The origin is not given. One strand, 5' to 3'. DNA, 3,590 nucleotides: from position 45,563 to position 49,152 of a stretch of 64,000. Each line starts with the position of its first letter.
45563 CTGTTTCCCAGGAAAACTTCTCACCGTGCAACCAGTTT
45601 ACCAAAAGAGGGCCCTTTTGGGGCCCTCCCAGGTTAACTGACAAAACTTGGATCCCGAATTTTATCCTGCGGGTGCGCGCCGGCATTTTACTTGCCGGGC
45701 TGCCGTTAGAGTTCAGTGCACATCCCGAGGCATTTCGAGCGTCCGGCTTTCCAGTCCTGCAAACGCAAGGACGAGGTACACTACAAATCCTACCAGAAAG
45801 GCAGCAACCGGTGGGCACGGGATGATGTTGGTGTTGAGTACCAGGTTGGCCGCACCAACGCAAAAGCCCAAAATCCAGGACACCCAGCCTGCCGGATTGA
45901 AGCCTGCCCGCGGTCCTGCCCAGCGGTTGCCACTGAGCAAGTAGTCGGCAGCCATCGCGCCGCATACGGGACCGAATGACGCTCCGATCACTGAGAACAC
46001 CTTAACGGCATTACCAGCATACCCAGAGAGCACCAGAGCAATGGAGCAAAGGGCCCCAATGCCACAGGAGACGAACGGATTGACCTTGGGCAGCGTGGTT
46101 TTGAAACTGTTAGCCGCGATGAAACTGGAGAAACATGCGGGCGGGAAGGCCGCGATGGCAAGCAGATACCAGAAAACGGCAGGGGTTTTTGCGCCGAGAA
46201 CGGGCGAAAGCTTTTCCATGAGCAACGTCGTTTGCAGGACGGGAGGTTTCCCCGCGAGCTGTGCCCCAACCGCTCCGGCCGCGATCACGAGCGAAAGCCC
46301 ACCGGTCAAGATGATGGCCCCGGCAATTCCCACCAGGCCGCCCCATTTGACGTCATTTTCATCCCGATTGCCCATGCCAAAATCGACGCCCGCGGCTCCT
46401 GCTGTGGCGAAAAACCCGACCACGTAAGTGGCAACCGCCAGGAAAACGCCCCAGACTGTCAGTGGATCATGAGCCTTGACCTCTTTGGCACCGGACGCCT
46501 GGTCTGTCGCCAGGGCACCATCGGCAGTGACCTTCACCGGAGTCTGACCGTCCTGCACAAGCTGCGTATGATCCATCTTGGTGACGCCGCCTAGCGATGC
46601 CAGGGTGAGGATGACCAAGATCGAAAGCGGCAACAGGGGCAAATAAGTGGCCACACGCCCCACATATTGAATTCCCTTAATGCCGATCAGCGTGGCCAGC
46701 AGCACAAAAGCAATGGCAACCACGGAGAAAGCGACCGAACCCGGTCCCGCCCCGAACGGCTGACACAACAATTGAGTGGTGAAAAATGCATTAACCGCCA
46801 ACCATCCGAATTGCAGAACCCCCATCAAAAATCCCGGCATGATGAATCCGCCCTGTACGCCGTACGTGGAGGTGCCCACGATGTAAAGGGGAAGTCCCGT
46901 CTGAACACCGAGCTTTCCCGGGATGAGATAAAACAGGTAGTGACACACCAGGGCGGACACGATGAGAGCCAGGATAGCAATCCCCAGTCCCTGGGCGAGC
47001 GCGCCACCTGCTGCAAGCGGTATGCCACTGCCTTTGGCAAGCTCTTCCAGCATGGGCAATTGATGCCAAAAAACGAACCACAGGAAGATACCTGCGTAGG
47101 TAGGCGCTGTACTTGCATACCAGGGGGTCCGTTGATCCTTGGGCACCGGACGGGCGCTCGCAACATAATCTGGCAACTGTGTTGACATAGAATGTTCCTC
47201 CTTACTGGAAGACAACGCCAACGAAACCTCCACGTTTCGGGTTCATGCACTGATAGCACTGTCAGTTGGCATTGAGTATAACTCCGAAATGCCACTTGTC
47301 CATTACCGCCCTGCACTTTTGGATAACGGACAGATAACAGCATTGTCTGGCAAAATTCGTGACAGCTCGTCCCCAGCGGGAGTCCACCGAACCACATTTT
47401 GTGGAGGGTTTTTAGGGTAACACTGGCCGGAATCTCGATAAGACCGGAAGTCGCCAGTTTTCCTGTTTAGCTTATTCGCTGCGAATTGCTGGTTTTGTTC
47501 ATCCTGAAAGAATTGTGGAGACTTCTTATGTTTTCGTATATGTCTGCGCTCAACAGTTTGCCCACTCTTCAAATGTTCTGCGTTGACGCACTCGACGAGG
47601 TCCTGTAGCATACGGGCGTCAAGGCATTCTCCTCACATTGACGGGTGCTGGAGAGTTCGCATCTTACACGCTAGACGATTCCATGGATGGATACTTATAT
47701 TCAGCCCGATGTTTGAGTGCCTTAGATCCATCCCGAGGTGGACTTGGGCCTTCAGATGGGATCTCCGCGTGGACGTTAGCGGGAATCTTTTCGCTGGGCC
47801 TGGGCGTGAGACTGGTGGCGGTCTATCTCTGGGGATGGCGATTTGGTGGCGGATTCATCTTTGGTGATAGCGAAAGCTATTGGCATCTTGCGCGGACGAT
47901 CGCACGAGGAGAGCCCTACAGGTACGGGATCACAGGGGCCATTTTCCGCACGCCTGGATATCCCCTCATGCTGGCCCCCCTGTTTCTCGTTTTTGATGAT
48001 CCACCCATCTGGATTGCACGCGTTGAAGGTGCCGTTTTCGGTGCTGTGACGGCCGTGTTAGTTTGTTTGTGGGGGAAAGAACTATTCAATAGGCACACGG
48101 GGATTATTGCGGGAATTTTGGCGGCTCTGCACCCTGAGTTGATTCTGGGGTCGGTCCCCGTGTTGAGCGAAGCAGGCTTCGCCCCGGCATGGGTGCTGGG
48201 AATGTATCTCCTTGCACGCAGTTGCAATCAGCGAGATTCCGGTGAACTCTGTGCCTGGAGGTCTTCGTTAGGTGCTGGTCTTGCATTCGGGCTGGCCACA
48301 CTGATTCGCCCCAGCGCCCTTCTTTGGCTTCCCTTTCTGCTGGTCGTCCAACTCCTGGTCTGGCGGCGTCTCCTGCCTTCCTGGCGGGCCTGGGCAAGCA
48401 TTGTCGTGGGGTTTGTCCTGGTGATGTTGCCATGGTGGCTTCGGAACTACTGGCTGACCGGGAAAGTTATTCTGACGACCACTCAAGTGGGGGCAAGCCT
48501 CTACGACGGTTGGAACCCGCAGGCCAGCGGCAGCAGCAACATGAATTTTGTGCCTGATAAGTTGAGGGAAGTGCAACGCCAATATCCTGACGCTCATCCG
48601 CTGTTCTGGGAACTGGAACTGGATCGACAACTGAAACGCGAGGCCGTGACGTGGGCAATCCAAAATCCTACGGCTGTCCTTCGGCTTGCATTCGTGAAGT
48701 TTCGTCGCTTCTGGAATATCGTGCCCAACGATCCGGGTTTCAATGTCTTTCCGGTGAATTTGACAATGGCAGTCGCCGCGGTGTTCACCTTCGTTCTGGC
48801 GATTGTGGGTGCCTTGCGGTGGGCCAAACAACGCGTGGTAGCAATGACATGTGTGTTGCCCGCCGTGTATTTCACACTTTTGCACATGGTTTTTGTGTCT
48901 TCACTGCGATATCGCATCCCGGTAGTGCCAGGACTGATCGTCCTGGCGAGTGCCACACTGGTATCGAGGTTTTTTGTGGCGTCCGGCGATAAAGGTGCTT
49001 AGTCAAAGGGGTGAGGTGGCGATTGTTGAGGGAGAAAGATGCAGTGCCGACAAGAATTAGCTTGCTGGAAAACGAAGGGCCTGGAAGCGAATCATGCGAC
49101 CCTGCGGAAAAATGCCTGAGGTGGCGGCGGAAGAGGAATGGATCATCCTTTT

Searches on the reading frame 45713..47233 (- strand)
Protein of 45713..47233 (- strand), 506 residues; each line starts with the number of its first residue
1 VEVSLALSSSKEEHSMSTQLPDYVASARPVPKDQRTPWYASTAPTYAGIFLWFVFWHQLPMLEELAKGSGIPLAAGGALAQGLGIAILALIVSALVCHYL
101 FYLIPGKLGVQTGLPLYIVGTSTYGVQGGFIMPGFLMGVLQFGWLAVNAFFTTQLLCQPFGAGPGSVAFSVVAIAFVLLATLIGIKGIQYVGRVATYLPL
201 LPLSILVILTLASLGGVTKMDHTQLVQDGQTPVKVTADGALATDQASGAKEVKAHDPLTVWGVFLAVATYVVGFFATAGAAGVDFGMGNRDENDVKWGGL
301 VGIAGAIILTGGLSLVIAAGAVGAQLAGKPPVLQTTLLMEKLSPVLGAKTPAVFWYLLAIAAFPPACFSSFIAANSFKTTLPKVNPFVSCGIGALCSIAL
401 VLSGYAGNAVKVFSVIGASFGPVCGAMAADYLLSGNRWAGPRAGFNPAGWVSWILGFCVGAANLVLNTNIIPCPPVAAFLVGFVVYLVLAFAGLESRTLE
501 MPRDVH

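Call 20: search_protein_families(library=pfam, proteins=[window:45713-47233:-], max_evalue=0.001)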
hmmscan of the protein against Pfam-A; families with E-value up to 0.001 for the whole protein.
window:45713-47233:- (506 aa): 1 family
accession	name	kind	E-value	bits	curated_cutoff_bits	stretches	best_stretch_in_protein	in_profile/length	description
PF02133.21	Transp_cyt_pur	-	5e-06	26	23.5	1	77-434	33-373/440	Permease for cytosine/purines, uracil, thiamine, allantoin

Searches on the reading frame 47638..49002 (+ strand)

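Call 20: search_protein_families(library=pfam, proteins=[window:47638-49002:+], max_evalue=0.001)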
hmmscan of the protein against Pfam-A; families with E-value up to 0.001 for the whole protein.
window:47638-49002:+ (454 aa): 1 family
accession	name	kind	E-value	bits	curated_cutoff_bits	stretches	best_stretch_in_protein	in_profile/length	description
PF13231.12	PMT_2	-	1.9e-11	44.8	26.1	1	105-266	3-160/160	Dolichyl-phosphate-mannose-protein mannosyltransferase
